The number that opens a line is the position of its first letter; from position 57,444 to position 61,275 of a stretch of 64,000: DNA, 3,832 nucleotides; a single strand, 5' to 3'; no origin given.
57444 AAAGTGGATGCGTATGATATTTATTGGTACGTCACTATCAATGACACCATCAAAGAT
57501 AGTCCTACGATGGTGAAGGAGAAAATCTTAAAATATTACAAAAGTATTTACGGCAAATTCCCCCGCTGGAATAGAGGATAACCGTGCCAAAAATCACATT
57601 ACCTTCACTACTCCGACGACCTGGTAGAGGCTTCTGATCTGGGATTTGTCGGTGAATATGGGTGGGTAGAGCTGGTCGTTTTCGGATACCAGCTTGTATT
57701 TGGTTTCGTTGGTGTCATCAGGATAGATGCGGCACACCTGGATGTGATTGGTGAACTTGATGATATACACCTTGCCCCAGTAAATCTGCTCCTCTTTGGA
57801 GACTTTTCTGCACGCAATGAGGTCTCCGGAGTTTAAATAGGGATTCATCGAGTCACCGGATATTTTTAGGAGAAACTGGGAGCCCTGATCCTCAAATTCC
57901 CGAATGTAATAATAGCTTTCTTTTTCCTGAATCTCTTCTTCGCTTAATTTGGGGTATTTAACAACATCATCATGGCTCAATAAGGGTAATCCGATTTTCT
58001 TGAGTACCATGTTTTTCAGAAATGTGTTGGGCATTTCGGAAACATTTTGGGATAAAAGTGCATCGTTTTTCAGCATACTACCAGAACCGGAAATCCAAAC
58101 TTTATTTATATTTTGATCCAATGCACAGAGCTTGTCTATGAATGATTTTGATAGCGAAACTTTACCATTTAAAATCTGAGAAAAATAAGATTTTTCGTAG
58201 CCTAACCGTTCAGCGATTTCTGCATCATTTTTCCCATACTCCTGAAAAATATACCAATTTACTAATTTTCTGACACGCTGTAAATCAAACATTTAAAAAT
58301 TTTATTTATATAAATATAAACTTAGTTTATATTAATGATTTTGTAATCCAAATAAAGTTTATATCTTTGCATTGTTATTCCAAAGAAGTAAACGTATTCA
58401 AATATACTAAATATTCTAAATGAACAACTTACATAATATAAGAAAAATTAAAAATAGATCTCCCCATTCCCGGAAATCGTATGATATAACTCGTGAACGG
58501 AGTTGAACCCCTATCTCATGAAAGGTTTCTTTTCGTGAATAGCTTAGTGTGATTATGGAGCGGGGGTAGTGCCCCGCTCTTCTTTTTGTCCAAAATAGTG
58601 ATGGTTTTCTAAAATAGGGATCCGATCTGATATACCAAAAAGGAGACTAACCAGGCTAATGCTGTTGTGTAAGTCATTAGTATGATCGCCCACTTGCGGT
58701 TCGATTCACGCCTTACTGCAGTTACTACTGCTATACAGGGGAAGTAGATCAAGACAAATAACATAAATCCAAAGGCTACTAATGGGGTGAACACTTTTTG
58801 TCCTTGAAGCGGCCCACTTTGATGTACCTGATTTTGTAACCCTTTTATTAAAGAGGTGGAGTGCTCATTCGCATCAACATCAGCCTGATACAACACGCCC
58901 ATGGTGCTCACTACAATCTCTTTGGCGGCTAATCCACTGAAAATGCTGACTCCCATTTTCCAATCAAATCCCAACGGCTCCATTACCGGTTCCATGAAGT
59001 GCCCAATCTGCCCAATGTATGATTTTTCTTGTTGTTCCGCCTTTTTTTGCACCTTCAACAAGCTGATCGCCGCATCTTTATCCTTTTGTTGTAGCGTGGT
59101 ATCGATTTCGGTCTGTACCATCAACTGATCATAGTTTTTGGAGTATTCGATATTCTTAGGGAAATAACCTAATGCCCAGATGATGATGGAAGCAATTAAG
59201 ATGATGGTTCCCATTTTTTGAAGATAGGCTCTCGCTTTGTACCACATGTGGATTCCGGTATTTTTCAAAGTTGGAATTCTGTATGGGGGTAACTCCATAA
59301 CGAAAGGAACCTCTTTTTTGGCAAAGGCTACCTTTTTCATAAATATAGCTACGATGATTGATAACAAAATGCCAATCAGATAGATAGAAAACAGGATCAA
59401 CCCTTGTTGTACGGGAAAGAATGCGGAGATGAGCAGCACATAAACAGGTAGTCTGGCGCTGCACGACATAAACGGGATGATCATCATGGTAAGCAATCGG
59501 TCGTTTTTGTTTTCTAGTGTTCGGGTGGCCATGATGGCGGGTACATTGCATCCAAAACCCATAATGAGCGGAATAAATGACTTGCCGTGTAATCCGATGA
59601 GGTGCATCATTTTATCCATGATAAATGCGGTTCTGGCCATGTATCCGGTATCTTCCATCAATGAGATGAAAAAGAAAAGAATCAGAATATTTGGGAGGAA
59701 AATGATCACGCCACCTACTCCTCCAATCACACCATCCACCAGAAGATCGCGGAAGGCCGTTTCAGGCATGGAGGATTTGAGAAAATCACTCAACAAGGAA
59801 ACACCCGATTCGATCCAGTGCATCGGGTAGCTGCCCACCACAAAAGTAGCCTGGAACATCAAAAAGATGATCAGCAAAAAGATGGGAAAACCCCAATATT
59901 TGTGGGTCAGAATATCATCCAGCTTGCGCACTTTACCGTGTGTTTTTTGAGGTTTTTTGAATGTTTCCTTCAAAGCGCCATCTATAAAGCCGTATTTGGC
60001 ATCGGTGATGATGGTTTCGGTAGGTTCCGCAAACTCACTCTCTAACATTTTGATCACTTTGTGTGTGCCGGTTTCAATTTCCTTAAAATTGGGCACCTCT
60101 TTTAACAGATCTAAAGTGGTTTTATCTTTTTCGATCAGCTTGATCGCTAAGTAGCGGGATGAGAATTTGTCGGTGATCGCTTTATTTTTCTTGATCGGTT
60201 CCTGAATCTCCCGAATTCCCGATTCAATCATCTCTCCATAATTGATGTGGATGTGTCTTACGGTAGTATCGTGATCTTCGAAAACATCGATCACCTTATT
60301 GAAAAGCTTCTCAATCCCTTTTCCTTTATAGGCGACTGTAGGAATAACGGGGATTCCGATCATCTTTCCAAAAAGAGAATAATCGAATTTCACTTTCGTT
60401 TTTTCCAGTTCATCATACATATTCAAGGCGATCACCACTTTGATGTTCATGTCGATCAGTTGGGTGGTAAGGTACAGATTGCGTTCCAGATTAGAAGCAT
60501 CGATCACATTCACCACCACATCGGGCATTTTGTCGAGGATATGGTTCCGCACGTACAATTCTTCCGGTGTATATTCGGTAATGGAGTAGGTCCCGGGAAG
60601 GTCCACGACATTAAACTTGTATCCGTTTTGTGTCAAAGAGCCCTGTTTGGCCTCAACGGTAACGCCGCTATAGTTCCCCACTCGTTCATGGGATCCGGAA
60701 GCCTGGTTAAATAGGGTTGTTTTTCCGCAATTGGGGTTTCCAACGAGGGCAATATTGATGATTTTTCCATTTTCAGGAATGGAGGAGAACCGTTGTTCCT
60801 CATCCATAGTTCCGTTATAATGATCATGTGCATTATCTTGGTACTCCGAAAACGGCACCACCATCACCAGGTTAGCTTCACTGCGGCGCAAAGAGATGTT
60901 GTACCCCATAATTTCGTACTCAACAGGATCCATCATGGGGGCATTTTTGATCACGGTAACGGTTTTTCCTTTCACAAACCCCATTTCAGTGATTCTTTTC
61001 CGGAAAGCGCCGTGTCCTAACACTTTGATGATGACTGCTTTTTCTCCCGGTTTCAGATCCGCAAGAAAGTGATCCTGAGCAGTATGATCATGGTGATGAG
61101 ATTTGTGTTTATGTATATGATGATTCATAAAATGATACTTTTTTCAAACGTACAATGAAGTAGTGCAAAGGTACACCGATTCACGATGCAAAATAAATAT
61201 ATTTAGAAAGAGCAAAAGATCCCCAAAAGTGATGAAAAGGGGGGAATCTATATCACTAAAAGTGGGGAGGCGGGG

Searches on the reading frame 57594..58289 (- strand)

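Call 51: search_protein_families(library=pfam, proteins=[window:57594-58289:-], max_evalue=0.001)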
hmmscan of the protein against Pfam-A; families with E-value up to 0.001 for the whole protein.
window:57594-58289:- (231 aa): 2 families
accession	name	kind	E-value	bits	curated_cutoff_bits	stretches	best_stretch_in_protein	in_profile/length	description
PF00717.28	Peptidase_S24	-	2.3e-13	50.3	23.3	1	115-218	13-109/116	Peptidase S24-like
PF13560.12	HTH_31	-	5.9e-05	23.7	27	1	23-56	18-52/64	Helix-turn-helix domain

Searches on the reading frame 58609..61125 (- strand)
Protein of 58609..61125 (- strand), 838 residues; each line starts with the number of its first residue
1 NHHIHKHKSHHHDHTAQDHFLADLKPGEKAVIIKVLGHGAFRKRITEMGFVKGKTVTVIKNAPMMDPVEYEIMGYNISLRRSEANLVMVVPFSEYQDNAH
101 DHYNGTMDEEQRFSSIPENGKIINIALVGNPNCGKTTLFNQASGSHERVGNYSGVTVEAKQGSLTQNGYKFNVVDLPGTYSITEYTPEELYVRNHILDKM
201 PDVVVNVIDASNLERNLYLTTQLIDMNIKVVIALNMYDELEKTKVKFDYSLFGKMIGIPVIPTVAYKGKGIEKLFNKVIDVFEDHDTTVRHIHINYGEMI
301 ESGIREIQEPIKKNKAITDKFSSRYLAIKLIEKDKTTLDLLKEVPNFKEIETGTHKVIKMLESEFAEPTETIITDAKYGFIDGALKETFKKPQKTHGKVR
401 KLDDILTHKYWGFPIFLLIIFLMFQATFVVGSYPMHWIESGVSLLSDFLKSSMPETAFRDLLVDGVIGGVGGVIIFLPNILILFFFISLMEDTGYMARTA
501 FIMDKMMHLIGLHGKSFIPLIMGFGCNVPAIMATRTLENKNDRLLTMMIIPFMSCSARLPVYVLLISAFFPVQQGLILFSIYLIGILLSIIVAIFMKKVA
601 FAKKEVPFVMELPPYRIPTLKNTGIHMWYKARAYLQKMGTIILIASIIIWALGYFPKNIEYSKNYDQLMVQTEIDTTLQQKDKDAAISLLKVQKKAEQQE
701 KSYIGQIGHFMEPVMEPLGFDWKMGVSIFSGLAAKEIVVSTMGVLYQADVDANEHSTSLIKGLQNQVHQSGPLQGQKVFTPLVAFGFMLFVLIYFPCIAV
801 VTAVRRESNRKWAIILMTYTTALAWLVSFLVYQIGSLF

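Call 51: search_protein_families(library=pfam, proteins=[window:58609-61125:-], max_evalue=0.001)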
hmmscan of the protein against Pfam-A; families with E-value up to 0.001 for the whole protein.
window:58609-61125:- (838 aa): 8 families
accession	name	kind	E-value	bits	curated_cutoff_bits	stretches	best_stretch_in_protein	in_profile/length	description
PF02421.24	FeoB_N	-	3.3e-61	205.8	27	1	124-277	2-155/156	Ferrous iron transport protein B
PF07670.19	Gate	-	2.2e-46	157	29.6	2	474-568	2-103/104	Nucleoside recognition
PF07664.17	FeoB_C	-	7.7e-21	74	26.6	1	578-630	1-54/54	Ferrous iron transport protein B C terminus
PF04023.20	FeoA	-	4.6e-20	71.9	23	1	21-90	3-73/74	FeoA domain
PF17910.6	FeoB_Cyto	-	2.2e-19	70.1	23.4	1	296-390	1-90/90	FeoB cytosolic helical domain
PF01926.29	MMR_HSR1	-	2e-18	67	21.9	1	124-235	1-112/113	50S ribosome-binding GTPase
PF00009.33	GTP_EFTU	-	2.2e-08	34.3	26.5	1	123-282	4-186/188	Elongation factor Tu GTP binding domain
PF09439.16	SRPRB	-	0.00024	20.9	25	1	125-217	6-89/178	Signal recognition particle receptor beta subunit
